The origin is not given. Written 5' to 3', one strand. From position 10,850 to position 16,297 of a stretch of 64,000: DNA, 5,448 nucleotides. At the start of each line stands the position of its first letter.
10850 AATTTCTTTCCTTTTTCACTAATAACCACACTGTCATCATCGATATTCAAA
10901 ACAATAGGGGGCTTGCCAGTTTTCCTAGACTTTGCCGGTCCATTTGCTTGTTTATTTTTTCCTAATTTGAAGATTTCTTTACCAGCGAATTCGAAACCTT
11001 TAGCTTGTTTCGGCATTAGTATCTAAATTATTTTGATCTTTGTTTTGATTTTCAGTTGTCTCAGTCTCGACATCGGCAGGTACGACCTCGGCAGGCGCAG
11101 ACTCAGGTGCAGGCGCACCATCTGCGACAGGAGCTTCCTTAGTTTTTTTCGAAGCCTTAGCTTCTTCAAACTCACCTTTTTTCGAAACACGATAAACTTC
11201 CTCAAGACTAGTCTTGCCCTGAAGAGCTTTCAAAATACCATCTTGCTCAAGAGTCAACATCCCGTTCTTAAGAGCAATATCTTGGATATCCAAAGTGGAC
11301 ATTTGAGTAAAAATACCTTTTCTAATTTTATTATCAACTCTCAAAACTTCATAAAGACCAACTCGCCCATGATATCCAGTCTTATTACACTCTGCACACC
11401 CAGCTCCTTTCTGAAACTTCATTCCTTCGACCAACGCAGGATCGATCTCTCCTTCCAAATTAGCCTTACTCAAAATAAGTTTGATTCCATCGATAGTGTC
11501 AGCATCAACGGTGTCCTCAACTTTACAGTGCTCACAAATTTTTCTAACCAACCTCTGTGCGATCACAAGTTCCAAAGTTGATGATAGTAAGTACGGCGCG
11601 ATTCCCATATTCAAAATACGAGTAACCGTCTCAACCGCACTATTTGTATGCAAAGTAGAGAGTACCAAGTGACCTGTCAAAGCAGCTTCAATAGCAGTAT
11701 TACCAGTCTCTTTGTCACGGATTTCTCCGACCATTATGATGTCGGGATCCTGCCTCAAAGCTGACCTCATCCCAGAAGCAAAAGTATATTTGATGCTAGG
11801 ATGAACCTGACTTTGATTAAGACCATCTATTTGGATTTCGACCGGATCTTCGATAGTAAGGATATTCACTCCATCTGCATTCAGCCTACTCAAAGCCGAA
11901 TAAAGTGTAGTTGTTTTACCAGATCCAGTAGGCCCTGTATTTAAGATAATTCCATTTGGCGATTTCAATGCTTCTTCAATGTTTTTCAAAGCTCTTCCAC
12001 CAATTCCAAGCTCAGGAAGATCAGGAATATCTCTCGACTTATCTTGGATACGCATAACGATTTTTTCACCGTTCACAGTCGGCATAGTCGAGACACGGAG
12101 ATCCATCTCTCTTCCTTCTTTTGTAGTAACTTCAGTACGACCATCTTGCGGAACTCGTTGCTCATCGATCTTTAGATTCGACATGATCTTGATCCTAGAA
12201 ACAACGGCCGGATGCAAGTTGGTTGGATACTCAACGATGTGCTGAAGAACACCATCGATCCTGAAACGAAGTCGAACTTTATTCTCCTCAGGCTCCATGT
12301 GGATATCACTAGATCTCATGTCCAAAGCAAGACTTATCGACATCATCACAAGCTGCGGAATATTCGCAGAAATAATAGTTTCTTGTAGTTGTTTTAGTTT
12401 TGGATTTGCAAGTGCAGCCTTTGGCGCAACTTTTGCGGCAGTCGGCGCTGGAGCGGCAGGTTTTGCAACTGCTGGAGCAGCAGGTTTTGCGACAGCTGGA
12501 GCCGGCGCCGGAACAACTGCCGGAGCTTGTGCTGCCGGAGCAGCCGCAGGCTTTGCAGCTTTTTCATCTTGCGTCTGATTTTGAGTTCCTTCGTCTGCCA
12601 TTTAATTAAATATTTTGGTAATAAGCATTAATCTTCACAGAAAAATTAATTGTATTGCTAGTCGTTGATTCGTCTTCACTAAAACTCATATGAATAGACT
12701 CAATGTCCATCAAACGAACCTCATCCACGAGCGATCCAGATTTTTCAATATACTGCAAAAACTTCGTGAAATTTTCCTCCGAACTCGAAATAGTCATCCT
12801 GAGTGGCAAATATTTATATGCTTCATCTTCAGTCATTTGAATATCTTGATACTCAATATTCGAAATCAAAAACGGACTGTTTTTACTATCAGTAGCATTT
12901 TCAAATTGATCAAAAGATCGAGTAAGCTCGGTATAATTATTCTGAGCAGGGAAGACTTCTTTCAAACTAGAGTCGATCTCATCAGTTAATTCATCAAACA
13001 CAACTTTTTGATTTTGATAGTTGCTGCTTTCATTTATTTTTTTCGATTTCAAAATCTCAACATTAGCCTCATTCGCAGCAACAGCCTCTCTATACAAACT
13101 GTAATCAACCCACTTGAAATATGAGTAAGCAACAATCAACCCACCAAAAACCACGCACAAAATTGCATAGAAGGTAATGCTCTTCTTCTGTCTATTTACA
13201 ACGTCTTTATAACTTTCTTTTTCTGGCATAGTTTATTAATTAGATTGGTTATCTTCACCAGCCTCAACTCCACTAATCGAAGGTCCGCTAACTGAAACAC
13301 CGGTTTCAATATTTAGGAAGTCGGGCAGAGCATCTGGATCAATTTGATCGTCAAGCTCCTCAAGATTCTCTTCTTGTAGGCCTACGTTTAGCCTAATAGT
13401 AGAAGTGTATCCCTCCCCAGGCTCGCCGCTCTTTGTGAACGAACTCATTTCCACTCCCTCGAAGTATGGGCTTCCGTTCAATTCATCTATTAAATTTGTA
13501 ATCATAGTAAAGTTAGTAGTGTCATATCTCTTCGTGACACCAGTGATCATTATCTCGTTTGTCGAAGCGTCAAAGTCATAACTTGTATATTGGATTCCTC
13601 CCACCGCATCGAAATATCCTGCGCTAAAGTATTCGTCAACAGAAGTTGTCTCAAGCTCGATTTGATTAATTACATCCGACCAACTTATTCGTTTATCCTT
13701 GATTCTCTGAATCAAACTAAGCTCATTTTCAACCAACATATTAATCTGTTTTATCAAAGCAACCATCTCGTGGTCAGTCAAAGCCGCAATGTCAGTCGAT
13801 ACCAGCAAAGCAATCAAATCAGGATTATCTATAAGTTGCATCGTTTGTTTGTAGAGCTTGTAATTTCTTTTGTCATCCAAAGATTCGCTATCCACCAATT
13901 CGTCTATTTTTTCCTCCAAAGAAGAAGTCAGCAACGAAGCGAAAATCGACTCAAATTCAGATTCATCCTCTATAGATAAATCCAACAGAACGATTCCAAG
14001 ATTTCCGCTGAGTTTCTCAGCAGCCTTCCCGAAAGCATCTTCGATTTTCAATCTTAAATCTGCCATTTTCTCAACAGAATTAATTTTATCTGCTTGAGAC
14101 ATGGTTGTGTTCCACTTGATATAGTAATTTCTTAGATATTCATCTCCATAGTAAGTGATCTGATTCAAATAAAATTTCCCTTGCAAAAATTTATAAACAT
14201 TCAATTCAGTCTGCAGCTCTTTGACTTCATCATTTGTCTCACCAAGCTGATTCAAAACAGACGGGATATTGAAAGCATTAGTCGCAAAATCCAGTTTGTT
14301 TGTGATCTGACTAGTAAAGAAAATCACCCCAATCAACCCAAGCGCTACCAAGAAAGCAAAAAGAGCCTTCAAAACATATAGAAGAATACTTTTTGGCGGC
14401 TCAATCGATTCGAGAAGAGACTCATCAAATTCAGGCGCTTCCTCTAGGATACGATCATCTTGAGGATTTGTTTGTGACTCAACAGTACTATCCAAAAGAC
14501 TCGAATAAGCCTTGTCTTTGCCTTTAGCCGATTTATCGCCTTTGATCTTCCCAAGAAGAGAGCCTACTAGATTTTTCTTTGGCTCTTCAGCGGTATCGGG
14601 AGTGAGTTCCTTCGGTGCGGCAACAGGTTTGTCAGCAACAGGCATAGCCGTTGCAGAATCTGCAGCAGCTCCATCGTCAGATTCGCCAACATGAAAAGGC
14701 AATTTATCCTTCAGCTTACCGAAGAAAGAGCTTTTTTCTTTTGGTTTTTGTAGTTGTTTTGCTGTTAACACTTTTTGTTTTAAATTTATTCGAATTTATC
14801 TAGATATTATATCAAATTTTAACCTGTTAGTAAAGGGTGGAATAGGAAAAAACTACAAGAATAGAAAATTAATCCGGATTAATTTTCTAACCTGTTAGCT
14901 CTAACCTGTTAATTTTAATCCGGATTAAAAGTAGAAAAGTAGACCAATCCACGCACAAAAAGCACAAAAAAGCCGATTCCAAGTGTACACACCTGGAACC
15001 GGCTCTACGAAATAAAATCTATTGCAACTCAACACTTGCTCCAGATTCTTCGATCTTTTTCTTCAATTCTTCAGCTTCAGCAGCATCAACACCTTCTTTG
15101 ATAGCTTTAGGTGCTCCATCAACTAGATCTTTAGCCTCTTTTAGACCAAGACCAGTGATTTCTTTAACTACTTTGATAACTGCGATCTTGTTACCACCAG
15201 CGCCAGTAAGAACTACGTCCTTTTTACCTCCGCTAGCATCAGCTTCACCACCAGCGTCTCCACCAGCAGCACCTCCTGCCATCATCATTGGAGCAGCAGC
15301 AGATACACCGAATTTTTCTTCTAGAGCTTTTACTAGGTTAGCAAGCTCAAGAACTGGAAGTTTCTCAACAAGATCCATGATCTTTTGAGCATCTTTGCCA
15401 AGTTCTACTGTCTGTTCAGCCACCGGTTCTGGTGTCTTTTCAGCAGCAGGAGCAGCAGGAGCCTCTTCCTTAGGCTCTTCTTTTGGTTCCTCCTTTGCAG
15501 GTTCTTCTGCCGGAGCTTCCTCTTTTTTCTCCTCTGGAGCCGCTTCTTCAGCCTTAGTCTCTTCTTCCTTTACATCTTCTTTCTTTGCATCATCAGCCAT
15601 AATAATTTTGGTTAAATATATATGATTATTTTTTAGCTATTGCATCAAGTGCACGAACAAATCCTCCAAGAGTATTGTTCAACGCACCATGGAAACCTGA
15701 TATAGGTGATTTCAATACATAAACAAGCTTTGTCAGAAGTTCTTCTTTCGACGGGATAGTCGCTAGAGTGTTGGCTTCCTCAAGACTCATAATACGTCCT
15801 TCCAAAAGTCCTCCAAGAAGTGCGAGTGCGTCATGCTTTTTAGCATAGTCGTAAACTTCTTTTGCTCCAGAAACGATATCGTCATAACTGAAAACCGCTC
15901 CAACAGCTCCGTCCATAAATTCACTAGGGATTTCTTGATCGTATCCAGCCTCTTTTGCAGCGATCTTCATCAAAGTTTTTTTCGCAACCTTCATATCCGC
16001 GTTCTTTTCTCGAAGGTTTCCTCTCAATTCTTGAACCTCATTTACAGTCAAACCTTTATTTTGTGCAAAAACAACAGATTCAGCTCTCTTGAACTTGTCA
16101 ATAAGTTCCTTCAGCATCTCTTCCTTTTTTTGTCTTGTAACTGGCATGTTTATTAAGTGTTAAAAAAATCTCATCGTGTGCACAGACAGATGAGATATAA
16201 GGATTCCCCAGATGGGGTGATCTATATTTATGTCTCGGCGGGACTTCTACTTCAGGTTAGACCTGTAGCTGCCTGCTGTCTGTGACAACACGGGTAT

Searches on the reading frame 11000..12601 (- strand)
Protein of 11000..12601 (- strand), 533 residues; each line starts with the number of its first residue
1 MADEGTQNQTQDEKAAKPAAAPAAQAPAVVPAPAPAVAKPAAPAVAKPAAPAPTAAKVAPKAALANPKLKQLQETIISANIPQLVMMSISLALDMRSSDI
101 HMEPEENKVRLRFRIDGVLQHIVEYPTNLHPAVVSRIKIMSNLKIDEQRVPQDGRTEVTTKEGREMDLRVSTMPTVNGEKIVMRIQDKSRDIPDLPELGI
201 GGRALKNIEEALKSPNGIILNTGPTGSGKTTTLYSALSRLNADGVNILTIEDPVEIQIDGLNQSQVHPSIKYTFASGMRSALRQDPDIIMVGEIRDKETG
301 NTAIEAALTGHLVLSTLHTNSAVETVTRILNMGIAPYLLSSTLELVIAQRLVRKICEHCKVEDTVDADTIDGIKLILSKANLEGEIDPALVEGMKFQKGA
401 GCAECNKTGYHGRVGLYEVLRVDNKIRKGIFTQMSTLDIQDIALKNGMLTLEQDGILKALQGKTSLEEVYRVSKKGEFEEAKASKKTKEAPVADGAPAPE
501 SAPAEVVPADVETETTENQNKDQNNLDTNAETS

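Call 7: search_protein_families(library=pfam, proteins=[window:11000-12601:-], max_evalue=0.01)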
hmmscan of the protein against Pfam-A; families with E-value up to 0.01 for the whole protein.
window:11000-12601:- (533 aa): 7 families
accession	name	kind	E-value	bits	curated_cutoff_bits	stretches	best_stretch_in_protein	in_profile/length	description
PF00437.27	T2SSE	-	1e-127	426.3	24.9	1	79-471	6-370/370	Type II/IV secretion system protein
PF25199.1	nSTAND_NTPase5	-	0.00011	22.5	34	1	196-258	20-84/145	Novel STAND NTPase 5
PF13604.12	AAA_30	-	0.0021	18.2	27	0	208-248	10-50/191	AAA domain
PF01637.24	ATPase_2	-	0.0055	17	33.2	1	203-275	6-79/225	ATPase domain predominantly from Archaea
PF20720.3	nSTAND3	-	0.0058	16.8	27.2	0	204-256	6-57/155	Novel STAND NTPase 3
PF04851.21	ResIII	-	0.0069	16.7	22.5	0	203-252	10-61/164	Type III restriction enzyme, res subunit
PF13401.12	AAA_22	-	0.0088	16.8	27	0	215-253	4-42/130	AAA domain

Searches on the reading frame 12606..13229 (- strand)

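Call 7: search_protein_families(library=pfam, proteins=[window:12606-13229:-], max_evalue=0.01)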
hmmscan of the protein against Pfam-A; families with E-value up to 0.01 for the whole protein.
window:12606-13229:- (207 aa): 0 families

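Call 8: search_protein_families(library=ncbifam, proteins=[window:12606-13229:-], max_evalue=0.01)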
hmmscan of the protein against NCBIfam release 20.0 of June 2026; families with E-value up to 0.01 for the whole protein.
window:12606-13229:- (207 aa): 1 family
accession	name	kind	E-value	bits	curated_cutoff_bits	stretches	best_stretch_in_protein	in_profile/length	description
NF038287.2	Amuc_1100_fam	equivalog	0.0048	16.4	180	0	132-177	201-246/326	Amuc_1100 family pilus-like protein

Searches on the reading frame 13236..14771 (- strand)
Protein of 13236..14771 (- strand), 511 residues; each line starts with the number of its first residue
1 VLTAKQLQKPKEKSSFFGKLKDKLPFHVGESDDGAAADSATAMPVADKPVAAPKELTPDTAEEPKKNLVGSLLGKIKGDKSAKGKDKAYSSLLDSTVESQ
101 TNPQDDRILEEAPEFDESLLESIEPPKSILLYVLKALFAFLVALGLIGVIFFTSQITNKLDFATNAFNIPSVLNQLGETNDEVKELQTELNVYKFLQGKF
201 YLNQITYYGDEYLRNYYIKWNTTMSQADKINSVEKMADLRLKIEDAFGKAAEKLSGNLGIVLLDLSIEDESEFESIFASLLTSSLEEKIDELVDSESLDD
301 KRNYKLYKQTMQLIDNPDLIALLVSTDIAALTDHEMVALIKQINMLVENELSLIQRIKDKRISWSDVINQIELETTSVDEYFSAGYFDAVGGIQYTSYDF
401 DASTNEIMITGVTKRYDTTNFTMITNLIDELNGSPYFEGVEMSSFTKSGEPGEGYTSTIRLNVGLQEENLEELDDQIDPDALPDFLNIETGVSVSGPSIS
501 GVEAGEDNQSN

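Call 7: search_protein_families(library=pfam, proteins=[window:13236-14771:-], max_evalue=0.01)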
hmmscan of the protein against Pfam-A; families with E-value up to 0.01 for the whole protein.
window:13236-14771:- (511 aa): 1 family
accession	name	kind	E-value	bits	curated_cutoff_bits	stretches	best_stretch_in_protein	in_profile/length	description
PF05137.18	PilN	-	0.0019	18.7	22.8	1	400-455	19-69/78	Fimbrial assembly protein (PilN)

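Call 8: search_protein_families(library=ncbifam, proteins=[window:13236-14771:-], max_evalue=0.01)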
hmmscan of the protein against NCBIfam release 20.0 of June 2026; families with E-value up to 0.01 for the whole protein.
window:13236-14771:- (511 aa): 0 families

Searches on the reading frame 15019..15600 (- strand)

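Call 7: search_protein_families(library=pfam, proteins=[window:15019-15600:-], max_evalue=0.01)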
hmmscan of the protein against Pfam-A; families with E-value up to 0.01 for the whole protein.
window:15019-15600:- (193 aa): 2 families
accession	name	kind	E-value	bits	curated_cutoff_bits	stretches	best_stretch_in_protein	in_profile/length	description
PF00542.24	Ribosomal_L12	-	2.8e-28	98.4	25.9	1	128-193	2-67/67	Ribosomal protein L7/L12 C-terminal domain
PF16320.10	Ribosomal_L12_N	-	1.6e-15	57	25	1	72-115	3-46/48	Ribosomal protein L7/L12 dimerisation domain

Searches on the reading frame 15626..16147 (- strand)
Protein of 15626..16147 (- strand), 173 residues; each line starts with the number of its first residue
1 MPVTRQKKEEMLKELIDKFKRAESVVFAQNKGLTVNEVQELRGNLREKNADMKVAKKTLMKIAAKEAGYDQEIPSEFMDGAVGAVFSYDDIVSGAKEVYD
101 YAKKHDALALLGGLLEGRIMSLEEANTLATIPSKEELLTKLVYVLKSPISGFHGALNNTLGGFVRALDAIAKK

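Call 7: search_protein_families(library=pfam, proteins=[window:15626-16147:-], max_evalue=0.01)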
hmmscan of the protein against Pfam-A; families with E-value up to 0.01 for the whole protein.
window:15626-16147:- (173 aa): 1 family
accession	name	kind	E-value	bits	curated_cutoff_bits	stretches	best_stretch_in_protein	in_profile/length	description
PF00466.25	Ribosomal_L10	-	3.9e-25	88.2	22.8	1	4-103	2-100/100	Ribosomal protein L10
